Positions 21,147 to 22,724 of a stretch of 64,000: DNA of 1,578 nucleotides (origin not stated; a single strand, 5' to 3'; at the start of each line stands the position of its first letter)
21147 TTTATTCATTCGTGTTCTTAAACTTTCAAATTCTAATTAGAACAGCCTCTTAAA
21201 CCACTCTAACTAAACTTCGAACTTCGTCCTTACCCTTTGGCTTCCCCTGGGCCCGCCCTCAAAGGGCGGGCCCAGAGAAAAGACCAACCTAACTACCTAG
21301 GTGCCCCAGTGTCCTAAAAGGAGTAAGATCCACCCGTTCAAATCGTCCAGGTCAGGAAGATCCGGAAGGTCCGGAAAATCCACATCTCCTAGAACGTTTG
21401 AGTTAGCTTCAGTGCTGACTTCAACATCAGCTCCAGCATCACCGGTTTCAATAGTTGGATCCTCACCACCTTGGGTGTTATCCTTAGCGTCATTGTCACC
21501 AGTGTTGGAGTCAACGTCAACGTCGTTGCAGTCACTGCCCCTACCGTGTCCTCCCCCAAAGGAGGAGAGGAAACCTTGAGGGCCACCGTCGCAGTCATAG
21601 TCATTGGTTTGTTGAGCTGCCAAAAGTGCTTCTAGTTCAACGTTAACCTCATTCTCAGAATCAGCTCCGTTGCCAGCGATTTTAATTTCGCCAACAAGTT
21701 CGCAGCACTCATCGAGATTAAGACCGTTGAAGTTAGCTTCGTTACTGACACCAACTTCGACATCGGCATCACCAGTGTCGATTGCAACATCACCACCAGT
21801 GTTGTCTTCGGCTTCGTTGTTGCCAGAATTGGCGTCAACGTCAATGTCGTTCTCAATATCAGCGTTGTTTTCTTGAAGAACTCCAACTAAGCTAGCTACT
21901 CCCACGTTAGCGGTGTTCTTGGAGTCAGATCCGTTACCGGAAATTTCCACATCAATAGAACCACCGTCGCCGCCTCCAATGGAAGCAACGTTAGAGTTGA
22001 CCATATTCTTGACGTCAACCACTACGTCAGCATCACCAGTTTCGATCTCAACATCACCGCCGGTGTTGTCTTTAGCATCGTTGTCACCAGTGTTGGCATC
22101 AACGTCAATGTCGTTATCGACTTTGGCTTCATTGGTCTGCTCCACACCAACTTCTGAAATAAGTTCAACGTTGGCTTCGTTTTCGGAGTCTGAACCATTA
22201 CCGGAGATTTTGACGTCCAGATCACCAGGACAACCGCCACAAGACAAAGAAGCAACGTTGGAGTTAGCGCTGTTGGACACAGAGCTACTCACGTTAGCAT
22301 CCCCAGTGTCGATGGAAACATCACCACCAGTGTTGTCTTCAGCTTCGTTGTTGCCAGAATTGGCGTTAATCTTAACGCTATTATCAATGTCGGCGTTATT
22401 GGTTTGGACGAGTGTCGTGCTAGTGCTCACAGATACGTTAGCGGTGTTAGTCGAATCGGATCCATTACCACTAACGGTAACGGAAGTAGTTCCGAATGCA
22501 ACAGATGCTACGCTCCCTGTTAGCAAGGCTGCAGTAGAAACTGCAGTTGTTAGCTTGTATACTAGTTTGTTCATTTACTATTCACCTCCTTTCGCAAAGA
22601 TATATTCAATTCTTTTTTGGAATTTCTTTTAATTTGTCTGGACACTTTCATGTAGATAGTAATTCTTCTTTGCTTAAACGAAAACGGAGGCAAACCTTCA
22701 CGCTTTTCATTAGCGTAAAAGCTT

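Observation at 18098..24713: Cluster of four paralogous secreted proteins built from a novel roughly 75-aa Gly/Asn/Asp repeat, one with an LPxTG-like anchor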

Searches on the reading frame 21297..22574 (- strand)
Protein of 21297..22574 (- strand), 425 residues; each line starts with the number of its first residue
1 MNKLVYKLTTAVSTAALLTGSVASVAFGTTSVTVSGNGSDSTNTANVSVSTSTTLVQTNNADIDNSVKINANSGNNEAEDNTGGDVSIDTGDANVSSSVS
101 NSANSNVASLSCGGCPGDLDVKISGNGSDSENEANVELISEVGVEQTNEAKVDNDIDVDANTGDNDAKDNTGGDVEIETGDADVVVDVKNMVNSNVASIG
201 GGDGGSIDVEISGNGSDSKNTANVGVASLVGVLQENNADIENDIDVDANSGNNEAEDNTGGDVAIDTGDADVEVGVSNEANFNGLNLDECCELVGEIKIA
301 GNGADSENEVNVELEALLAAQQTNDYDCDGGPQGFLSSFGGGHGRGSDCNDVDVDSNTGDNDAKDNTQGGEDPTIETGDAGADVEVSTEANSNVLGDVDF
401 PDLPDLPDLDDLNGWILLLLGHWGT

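Call 3: search_protein_families(library=pfam, proteins=[window:21297-22574:-], max_evalue=1)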
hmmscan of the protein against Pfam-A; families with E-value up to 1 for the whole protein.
window:21297-22574:- (425 aa): 1 family
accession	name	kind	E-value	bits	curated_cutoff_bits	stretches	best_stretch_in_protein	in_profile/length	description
PF18023.7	FKBP_N_2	-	0.26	11.9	27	1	257-313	49-106/112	BDBT FKBP like N-terminal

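Call 4: search_protein_families(library=ncbifam, proteins=[window:21297-22574:-], max_evalue=1)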
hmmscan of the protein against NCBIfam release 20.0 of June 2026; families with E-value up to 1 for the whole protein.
window:21297-22574:- (425 aa): 0 families

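Call 8: find_homologous_proteins(query=window:21297-22574:-, max_evalue=0.001)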
Query window:21297-22574:- (425 aa): 1390 proteins with E <= 0.001 among 8000 candidates; the best 120 are listed.
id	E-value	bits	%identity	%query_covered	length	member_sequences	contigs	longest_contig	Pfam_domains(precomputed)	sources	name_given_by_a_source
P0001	2.0e-254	862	99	100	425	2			-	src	-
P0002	3.6e-185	634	75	100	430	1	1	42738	-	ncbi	-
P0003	2.9e-180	618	73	100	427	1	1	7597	-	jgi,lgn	jgi:hypothetical protein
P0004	1.3e-173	596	74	100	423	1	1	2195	-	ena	-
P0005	2.1e-166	572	74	69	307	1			-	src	-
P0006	9.0e-152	524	66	100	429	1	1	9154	-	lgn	-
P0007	2.3e-148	513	66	99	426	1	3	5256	-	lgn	-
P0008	3.2e-148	513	65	100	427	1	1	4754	-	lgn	-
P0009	1.6e-147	510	66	100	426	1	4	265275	-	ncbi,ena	-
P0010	1.8e-137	477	62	99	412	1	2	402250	-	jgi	-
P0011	3.6e-135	470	61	99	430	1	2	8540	-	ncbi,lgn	-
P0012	1.2e-129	451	61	100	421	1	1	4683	-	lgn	-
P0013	2.9e-129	450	61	100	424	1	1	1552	-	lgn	-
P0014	8.1e-124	432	60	100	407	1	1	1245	-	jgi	jgi:hypothetical protein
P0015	1.2e-123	432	56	70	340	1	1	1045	-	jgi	jgi:hypothetical protein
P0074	1.7e-95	339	51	92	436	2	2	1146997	-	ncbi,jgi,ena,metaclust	metaclust:\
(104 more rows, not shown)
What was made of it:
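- C orthologues number more than 1,390 (call 8).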

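Call 9: search_solved_structures(query=window:21297-22574:-, max_evalue=10, show_alignments=2)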
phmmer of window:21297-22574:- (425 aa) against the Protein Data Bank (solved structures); distinct sequences matched with E-value up to 10: 1.
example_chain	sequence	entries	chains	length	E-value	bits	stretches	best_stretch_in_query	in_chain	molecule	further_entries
6yfo_AA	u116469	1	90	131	3.4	10.2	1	15-93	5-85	coat protein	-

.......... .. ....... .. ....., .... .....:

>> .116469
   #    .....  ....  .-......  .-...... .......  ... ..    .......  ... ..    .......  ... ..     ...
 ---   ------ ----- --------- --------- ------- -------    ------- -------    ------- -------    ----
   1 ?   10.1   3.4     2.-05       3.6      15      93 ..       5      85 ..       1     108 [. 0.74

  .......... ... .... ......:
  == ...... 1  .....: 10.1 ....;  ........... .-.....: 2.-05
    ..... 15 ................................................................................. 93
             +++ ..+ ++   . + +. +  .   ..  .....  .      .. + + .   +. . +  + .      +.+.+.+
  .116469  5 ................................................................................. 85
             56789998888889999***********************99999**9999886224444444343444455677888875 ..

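Call 22: predict_structure(alignment_id=A1)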
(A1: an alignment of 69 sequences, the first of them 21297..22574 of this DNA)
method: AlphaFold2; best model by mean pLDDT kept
length: 425 residues; sequences in the alignment: 69
mean_pLDDT: 74.9   pTM: 0.65
mean pLDDT of the five models: 74.9, 69.4, 61.5, 58.3, 49.6
residues with pLDDT >= 90: 19; 70-90: 296; 50-70: 49; < 50: 61
segments of 3 or more residues with pLDDT < 50: 1-26, 332-346, 404-415, 421-425
pLDDT, mean of each block of 10 residues (from residue 1): 33 37 51 79 80 80 83 82 78 86 78 70 83 84 85 88 83 81 90 83 76 81 86 86 89 78 84 89 79 76 77 83 78 47 56 85 68 79 86 71 45 48 45
secondary structure, 60 per line:
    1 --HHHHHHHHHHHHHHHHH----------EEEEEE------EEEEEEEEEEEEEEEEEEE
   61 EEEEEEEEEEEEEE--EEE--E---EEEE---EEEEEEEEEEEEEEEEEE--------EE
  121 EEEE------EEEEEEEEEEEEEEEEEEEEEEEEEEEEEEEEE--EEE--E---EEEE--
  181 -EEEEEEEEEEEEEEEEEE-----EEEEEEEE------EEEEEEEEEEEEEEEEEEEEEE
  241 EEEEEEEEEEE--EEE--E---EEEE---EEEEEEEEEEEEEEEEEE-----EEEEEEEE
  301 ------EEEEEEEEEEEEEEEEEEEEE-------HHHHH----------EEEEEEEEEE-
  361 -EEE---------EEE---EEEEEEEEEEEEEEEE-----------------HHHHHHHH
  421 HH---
elements in order: H3-19 E30-35 E42-74 E77-79 E86-89 E93-110 E119-124 E131-163 E166-168 E175-178 E182-199 E205-212 E219-251 E254-256 E263-266 E270-287 E293-300 E307-327 H335-339 E350-359 E362-364 E374-376 E380-395 H413-422
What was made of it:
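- The model is all-beta, with the same strand pattern in each repeat, including an unbroken 33-residue strand (call 22).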

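Call 26: fold_search(model_id=the predicted structure, library=pdb)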
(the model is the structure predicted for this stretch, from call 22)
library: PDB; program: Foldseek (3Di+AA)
matches with E <= 10: 141; with E <= 0.001: 0
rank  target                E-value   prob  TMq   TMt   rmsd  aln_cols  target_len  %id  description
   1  9u4u_A                2.5e-02  0.08  0.07  0.14  35.0       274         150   11  Structure of the functional amyloid FapC from Pseudomonas sp.UK4 (released 2025-08-06)
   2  5awf_B                2.2e-01  0.04  0.10  0.10  40.4       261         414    8  Crystal structure of SufB-SufC-SufD complex from Escherichia coli (released 2015-11-11)
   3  2zu0_B                2.8e-01  0.03  0.10  0.10  41.1       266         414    9  Crystal structure of SufC-SufD complex involved in the iron-sulfur cluster biosynthesis (released 2009-03-10)
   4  7bbv_A                3.7e-01  0.01  0.04  0.05  41.5       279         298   10  Pectate lyase B from Verticillium dahliae (released 2022-07-13)
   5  1vh4_B                4.1e-01  0.01  0.06  0.07  42.5       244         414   10  Crystal structure of a stabilizer of iron transporter (released 2003-12-30)
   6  8c50_A                4.1e-01  0.01  0.05  0.06  44.8       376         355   11  Pontibacter korlensis curli subunit CsgA (released 2023-06-28)
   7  5awg_B                4.5e-01  0.02  0.06  0.07  41.9       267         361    7  Crystal structure of Hg-bound SufB-SufC-SufD complex from Escherichia coli (released 2015-11-11)
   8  2zu0_A                5.0e-01  0.03  0.09  0.09  43.4       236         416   10  Crystal structure of SufC-SufD complex involved in the iron-sulfur cluster biosynthesis (released 2009-03-10)
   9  5nxk_B                5.3e-01  0.01  0.04  0.05  41.3       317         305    9  L. reuteri 53608 SRRP (released 2018-03-21)
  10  6kve                  5.8e-01  0.01  0.05  0.05  41.0       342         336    7  Crystal structure of a GH28 endo-polygalacturonase from Talaromyces leycettanus JCM 12802 (released 2020-09-09)
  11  4kh3                  5.8e-01  0.00  0.04  0.04  47.8       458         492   11  Structure of a bacterial self-associating protein (released 2014-01-15)
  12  3p4g_D                7.1e-01  0.01  0.04  0.05  41.5       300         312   13  X-ray crystal structure of a hyperactive, Ca2+-dependent, beta-helical antifreeze protein from an Antarctic bacterium (released 2011-04-27)
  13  1vh4_A                7.4e-01  0.01  0.08  0.08  40.9       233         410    8  Crystal structure of a stabilizer of iron transporter (released 2003-12-30)
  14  4yzx_A                8.6e-01  0.01  0.05  0.07  43.9       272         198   12  C. bescii Family 3 pectate lyase double mutant K108A/D107N in complex with trigalacturonic acid (released 2015-12-23)
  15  6nw9_C                8.6e-01  0.00  0.04  0.03  42.0       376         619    9  CRYSTAL STRUCTURE OF A TAILSPIKE PROTEIN 3 (TSP3, ORF212) FROM ESCHERICHIA COLI O157:H7 BACTERIOPHAGE CBA120 (released 2019-06-05)
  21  7usl_C                1.2e+00  0.00  0.04  0.03  46.3       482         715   10  Integrin alphaM/beta2 ectodomain in complex with adenylate cyclase toxin RTX751 and M1F5 Fab (released 2022-08-17)
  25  3p4g_A                1.3e+00  0.00  0.04  0.05  43.8       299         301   14  X-ray crystal structure of a hyperactive, Ca2+-dependent, beta-helical antifreeze protein from an Antarctic bacterium (released 2011-04-27)
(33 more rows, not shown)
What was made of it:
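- Closest known: Curli CsgA/CsgB. Same: FapC (9u4u) and CsgA (8c50) are among the best, though non-significant, Foldseek hits (call 26).
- Closest known: RTX beta-roll and Ca2+-dependent beta-helical proteins. Same: They appear among the weak Foldseek hits (call 26).
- Weak Foldseek hits include beta-solenoid adhesins such as SRRP, Ag43, TibA and PfbA (call 26). The Foldseek neighbours are exclusively parallel beta folds (call 26). Weak Foldseek hits include a Ca2+-dependent beta-helical antifreeze protein (3p4g) and an RTX block (7usl) (call 26).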

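Call 30: find_encoding_contigs(protein=P0074, flank=10000, max_places=2)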
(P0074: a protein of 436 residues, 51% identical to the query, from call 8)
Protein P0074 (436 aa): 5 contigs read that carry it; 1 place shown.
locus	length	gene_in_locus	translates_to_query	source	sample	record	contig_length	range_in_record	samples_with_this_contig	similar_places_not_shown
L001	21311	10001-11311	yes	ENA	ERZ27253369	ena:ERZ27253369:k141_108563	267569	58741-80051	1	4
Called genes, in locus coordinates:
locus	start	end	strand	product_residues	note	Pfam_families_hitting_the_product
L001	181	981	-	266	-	-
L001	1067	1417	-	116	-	PF04977:DivIC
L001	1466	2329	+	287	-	PF02899:Phage_int_SAM_1, PF13495:Phage_int_SAM_4, PF00589:Phage_integrase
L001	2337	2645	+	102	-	-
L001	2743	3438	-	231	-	PF13384:HTH_23 (faint)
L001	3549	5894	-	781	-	PF26449:DUF8128, PF01935:DUF87 (weak)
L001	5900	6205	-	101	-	-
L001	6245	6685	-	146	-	PF09055:Sod_Ni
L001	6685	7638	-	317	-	PF01266:DAO (faint), PF07992:Pyr_redox_2, PF13738:Pyr_redox_3, PF00070:Pyr_redox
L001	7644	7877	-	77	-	-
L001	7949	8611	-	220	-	PF01569:PAP2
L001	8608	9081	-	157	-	PF01467:CTP_transf_like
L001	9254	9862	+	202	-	-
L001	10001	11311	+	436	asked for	-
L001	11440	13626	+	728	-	-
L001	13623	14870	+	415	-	-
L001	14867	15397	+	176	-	PF04203:Sortase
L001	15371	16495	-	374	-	PF07907:YibE_F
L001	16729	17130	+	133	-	-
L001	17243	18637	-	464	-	PF00929:RNase_T, PF01541:GIY-YIG, PF27096:UvrC_M, PF27115:Cho_C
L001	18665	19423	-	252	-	PF02535:Zip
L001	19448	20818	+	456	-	-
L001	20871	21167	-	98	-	PF06983:3-dmu-9_3-mt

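Call 31: find_encoding_contigs(protein=P0009, flank=10000, max_places=2)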
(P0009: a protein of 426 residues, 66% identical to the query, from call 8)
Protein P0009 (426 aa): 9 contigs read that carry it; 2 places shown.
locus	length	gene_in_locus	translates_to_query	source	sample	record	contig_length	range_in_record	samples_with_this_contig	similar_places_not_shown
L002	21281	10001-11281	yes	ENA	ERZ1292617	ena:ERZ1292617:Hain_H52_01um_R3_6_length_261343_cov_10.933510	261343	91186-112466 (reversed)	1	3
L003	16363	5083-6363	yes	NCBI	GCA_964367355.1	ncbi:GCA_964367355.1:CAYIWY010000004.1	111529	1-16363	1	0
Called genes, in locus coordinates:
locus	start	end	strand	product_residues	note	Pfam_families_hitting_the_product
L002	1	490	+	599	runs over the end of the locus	PF01612:DNA_pol_A_exo1, PF00476:DNA_pol_A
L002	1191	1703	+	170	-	-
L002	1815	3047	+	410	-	PF05922:Inhibitor_I9, PF00082:Peptidase_S8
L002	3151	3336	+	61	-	-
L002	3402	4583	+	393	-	PF03142:Chitin_synth_2 (faint), PF13506:Glyco_transf_21, PF00535:Glycos_transf_2, PF10111:Glyco_tranf_2_2, PF13641:Glyco_tranf_2_3, PF13632:Glyco_trans_2_3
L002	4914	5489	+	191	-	PF12389:Peptidase_M73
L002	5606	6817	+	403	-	PF00932:LTD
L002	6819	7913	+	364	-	PF00353:HemolysinCabind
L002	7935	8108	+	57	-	-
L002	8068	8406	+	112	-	-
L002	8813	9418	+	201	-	-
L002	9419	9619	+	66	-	PF10055:DUF2292 (weak)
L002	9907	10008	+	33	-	-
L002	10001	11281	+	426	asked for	-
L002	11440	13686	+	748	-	-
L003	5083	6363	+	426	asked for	-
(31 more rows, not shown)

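Call 37: find_related_loci(query=A3, collection=genome_contigs, flank=10000)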
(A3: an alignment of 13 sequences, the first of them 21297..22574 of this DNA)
Query A3 (425 aa) in genome_contigs; peptide patterns used: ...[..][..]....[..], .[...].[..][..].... (x = any residue, [..] = any of these).
126 stretches matched a pattern; 107 encode a relative of the query (tblastn E <= 1e-3); the best 80 are kept; 79 distinct loci.
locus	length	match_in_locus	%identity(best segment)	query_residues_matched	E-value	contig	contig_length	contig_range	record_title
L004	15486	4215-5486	75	1-423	0e+0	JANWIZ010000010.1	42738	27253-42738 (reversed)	MAG: Patescibacteria group bacterium isolate CRAIB_MAG54 c_000000016207, whole genome shotgun sequence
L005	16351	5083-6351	66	1-423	5e-148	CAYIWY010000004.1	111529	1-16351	MAG TPA_asm: uncultured Gammaproteobacteria bacterium isolate ERP119705_co4_291 genome assembly, contig: NODE_52_length_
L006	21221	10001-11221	68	1-423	6e-143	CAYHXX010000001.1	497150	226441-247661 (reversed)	MAG TPA_asm: uncultured Gammaproteobacteria bacterium isolate ERP119705_co16_46 genome assembly, contig: NODE_4_length_4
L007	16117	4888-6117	53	1-423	1e-119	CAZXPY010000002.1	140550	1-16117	MAG TPA_asm: uncultured Gammaproteobacteria bacterium isolate binchicken_co134_1330 genome assembly, contig: NODE_282_le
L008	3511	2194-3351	50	1-400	8e-105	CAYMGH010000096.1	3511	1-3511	MAG TPA_asm: uncultured Gammaproteobacteria bacterium isolate SRP269290_co1_900 genome assembly, contig: NODE_51788_leng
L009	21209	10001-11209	55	1-406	6e-102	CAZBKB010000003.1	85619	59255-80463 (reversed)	MAG TPA_asm: uncultured Gammaproteobacteria bacterium isolate SRP050083_co1_19 genome assembly, contig: NODE_48_length_8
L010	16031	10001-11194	54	1-400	3e-101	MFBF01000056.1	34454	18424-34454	MAG: Candidatus Curtissbacteria bacterium RIFCSPHIGHO2_02_FULL_42_15 rifcsphigho2_02_scaffold_5537, whole genome shotgun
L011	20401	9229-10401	49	1-403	3e-92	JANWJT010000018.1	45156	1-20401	MAG: Candidatus Microgenomates bacterium isolate CRAIB_MAG74 c_000000099751, whole genome shotgun sequence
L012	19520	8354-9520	53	1-404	2e-90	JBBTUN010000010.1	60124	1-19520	MAG: Patescibacteria group bacterium isolate H41-bin134_1 H41_bin134_1_000000000010, whole genome shotgun sequence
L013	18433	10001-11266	48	1-416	2e-89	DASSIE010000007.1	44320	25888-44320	MAG TPA_asm: Patescibacteria group bacterium isolate SMAG_U1079 k141_397974, whole genome shotgun sequence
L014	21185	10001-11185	50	4-396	4e-89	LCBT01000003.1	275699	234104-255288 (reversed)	MAG: Candidatus Daviesbacteria bacterium GW2011_GWA1_41_61 UU73_C0003, whole genome shotgun sequence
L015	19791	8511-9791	48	1-419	4e-89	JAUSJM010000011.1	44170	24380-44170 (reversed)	MAG: bacterium isolate E14_metabat.bin.301 E14_k141_1464407, whole genome shotgun sequence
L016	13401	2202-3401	51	1-406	6e-89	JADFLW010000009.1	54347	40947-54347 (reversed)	MAG: Patescibacteria group bacterium isolate B55T1B8 B55T1B8_NODE775, whole genome shotgun sequence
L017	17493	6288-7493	48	3-404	4e-88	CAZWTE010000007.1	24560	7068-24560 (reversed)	MAG TPA_asm: uncultured Gammaproteobacteria bacterium isolate binchicken_co144_909 genome assembly, contig: NODE_4256_le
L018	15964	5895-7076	49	1-410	2e-86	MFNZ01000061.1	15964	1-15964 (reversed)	MAG: Candidatus Levybacteria bacterium RIFCSPHIGHO2_02_FULL_37_13 rifcsphigho2_02_scaffold_9034, whole genome shotgun se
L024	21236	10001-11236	44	1-421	3e-83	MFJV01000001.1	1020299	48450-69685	MAG: Candidatus Gottesmanbacteria bacterium RIFCSPLOWO2_01_FULL_43_11b rifcsplowo2_01_scaffold_30, whole genome shotgun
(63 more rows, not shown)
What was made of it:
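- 29 are named Microgenomates-group lineages and 16 are generic Patescibacteria or 'bacterium' records (call 37).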
